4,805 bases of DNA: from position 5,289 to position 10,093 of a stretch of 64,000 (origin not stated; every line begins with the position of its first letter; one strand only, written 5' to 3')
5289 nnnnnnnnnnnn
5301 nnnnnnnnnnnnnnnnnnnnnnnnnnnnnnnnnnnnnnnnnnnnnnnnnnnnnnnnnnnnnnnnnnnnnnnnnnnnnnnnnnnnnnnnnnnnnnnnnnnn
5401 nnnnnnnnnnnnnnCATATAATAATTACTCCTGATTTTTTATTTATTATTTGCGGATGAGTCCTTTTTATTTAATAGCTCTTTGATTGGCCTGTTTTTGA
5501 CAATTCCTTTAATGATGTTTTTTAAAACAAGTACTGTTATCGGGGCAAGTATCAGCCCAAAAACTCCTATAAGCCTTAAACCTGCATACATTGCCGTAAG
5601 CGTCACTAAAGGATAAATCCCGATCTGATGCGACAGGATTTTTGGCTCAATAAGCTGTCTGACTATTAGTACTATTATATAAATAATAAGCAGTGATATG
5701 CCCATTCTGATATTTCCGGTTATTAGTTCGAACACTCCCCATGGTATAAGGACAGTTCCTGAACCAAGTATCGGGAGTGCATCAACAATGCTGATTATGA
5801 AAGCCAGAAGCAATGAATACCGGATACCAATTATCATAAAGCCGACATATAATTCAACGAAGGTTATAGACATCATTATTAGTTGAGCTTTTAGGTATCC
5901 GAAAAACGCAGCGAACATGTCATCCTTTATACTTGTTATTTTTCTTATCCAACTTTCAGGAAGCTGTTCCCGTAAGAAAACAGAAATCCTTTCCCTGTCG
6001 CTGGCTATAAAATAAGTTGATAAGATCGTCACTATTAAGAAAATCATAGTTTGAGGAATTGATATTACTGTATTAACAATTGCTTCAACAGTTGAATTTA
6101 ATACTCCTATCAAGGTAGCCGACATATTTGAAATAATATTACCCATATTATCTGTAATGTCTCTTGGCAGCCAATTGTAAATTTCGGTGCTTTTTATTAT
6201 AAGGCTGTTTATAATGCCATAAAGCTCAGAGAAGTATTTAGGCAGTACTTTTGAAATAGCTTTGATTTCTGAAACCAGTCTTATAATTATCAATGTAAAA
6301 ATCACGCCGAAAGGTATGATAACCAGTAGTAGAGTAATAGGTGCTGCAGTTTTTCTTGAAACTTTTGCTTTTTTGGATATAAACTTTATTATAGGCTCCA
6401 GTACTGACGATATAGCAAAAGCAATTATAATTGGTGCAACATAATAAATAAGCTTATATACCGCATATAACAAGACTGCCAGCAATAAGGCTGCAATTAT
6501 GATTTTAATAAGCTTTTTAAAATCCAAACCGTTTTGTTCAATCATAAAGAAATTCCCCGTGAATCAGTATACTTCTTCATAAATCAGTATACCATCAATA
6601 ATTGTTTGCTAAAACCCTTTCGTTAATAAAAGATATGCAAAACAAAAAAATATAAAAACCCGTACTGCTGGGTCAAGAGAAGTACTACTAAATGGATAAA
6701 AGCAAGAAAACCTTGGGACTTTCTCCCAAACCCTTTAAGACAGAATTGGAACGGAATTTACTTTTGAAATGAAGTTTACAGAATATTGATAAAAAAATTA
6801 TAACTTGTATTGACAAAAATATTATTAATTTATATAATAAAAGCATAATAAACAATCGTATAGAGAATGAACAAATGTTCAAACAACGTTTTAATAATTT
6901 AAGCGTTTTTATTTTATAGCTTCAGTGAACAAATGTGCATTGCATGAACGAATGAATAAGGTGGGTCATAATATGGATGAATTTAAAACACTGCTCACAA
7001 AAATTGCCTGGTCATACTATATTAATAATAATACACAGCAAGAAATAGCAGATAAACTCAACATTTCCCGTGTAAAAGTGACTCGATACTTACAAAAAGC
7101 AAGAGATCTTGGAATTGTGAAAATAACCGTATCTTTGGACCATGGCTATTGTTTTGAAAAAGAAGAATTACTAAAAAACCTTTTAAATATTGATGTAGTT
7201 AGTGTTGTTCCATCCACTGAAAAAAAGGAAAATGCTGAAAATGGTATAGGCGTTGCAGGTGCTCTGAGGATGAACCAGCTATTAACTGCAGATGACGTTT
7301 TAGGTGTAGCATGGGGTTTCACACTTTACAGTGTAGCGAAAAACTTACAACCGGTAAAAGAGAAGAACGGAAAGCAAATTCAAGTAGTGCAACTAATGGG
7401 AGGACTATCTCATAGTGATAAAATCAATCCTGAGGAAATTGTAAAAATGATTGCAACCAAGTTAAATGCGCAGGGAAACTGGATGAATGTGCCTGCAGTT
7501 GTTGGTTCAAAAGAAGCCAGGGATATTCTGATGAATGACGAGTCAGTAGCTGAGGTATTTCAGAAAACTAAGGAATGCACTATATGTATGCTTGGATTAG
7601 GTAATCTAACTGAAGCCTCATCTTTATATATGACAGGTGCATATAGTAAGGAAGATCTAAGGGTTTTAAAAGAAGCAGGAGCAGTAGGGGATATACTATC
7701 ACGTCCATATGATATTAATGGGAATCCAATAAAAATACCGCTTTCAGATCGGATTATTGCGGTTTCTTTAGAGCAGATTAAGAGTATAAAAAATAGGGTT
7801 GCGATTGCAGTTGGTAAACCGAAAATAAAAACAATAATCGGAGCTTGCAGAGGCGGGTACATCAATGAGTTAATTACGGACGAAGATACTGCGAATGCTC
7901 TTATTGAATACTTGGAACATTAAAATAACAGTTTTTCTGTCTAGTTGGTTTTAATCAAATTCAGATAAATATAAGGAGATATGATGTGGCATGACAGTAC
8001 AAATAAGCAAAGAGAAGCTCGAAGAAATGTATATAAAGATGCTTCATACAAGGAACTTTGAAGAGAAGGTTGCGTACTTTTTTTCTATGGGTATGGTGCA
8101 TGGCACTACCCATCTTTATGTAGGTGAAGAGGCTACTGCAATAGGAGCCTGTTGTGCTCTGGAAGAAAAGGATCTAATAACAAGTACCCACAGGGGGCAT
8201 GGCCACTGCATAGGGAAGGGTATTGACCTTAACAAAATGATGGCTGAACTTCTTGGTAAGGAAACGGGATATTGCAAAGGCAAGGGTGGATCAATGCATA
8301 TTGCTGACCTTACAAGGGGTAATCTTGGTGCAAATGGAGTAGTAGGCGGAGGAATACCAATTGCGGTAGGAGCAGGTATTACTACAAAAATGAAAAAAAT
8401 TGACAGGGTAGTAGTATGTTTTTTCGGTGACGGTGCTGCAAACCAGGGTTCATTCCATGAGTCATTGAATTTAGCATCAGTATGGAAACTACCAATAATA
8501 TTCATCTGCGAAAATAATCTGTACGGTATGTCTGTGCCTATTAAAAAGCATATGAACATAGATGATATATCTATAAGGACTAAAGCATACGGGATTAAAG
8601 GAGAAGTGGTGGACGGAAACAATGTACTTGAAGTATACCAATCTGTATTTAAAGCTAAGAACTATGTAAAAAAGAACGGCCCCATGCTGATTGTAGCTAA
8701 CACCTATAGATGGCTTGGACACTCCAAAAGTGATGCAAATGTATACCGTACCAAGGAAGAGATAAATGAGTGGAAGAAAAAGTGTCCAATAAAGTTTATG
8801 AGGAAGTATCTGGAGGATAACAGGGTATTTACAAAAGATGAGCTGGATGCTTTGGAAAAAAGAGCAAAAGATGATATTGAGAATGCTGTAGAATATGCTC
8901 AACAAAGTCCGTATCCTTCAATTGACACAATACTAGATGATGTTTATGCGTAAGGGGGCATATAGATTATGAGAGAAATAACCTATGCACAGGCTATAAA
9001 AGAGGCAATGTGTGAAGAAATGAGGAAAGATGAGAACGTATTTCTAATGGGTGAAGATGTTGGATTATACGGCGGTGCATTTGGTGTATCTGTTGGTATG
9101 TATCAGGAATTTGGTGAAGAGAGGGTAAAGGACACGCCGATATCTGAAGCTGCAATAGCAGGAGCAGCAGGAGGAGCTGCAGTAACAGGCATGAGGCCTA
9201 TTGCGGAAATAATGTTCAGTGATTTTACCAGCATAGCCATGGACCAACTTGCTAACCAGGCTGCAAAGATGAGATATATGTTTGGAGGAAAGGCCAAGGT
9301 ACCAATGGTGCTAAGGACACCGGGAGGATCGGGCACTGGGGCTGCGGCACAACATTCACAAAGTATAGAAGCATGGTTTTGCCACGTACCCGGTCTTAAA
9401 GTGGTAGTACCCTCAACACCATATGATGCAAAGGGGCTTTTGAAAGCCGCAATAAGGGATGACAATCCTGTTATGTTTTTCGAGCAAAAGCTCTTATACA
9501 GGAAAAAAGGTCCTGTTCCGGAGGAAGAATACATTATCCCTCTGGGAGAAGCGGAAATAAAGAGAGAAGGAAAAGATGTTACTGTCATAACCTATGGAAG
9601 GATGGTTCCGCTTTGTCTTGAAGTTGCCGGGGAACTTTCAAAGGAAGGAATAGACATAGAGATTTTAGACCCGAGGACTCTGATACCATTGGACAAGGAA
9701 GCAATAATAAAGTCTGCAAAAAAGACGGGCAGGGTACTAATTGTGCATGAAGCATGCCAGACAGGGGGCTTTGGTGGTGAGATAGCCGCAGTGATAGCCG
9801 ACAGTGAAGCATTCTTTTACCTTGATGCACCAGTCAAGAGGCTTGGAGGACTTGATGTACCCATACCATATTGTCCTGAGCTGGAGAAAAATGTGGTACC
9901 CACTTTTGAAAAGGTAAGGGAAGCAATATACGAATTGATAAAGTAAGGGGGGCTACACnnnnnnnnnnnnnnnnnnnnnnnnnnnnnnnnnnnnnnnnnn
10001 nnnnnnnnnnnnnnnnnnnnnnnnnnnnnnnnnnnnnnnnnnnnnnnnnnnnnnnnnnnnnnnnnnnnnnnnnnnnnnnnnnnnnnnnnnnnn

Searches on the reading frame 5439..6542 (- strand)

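Call 40: search_protein_families(library=pfam, proteins=[window:5439-6542:-], max_evalue=0.00001)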
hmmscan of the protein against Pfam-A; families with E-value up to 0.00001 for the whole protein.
window:5439-6542:- (367 aa): 1 family
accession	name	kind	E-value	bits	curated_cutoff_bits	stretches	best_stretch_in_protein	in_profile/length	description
PF01594.21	AI-2E_transport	-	1.1e-51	176.4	34.3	1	17-345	3-324/327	AI-2E family transporter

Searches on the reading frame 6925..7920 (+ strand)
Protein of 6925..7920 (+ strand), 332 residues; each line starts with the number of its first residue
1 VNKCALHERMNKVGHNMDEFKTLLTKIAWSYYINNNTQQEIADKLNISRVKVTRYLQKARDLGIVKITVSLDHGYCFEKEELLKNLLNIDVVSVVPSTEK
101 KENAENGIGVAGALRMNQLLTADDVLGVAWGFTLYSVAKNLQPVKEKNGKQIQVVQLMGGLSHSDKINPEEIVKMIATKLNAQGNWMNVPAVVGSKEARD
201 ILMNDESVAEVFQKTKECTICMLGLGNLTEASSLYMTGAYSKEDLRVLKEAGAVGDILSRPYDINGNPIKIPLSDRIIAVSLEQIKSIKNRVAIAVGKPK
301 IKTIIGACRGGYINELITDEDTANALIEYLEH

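Call 40: search_protein_families(library=pfam, proteins=[window:6925-7920:+], max_evalue=0.00001)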
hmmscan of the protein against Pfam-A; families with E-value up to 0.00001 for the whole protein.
window:6925-7920:+ (332 aa): 1 family
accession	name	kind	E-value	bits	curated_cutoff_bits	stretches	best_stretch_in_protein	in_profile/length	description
PF04198.19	Sugar-bind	-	3.4e-66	223.5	27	1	76-327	6-256/257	Putative sugar-binding domain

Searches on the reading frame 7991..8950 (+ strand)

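Call 40: search_protein_families(library=pfam, proteins=[window:7991-8950:+], max_evalue=0.00001)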
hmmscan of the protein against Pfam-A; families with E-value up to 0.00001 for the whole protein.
window:7991-8950:+ (320 aa): 2 families
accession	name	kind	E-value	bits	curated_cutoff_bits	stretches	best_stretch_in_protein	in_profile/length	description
PF00676.26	E1_dh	-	7.2e-80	268.6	22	1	16-311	2-299/300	Dehydrogenase E1 component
PF02775.26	TPP_enzyme_C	-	1e-06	29.1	21.9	1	113-180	25-87/151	Thiamine pyrophosphate enzyme, C-terminal TPP binding domain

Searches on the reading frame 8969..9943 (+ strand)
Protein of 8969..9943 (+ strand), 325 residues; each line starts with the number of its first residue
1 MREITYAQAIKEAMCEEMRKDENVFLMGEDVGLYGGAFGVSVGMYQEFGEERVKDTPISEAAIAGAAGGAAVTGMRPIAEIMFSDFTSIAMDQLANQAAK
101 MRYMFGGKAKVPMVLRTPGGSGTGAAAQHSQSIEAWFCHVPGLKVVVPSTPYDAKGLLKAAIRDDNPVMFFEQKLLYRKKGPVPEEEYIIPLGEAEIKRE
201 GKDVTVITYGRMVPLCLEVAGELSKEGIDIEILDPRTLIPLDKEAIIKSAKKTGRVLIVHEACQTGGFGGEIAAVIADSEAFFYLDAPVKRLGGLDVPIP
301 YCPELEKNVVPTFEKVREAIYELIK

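Call 40: search_protein_families(library=pfam, proteins=[window:8969-9943:+], max_evalue=0.00001)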
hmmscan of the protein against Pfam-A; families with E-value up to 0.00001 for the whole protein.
window:8969-9943:+ (325 aa): 2 families
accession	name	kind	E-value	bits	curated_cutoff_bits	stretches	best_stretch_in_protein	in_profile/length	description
PF02779.29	Transket_pyr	-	3.6e-49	167.2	27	1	3-178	2-173/174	Transketolase, pyrimidine binding domain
PF02780.25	Transketolase_C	-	1.4e-42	145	25.9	1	193-316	1-124/124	Transketolase, C-terminal domain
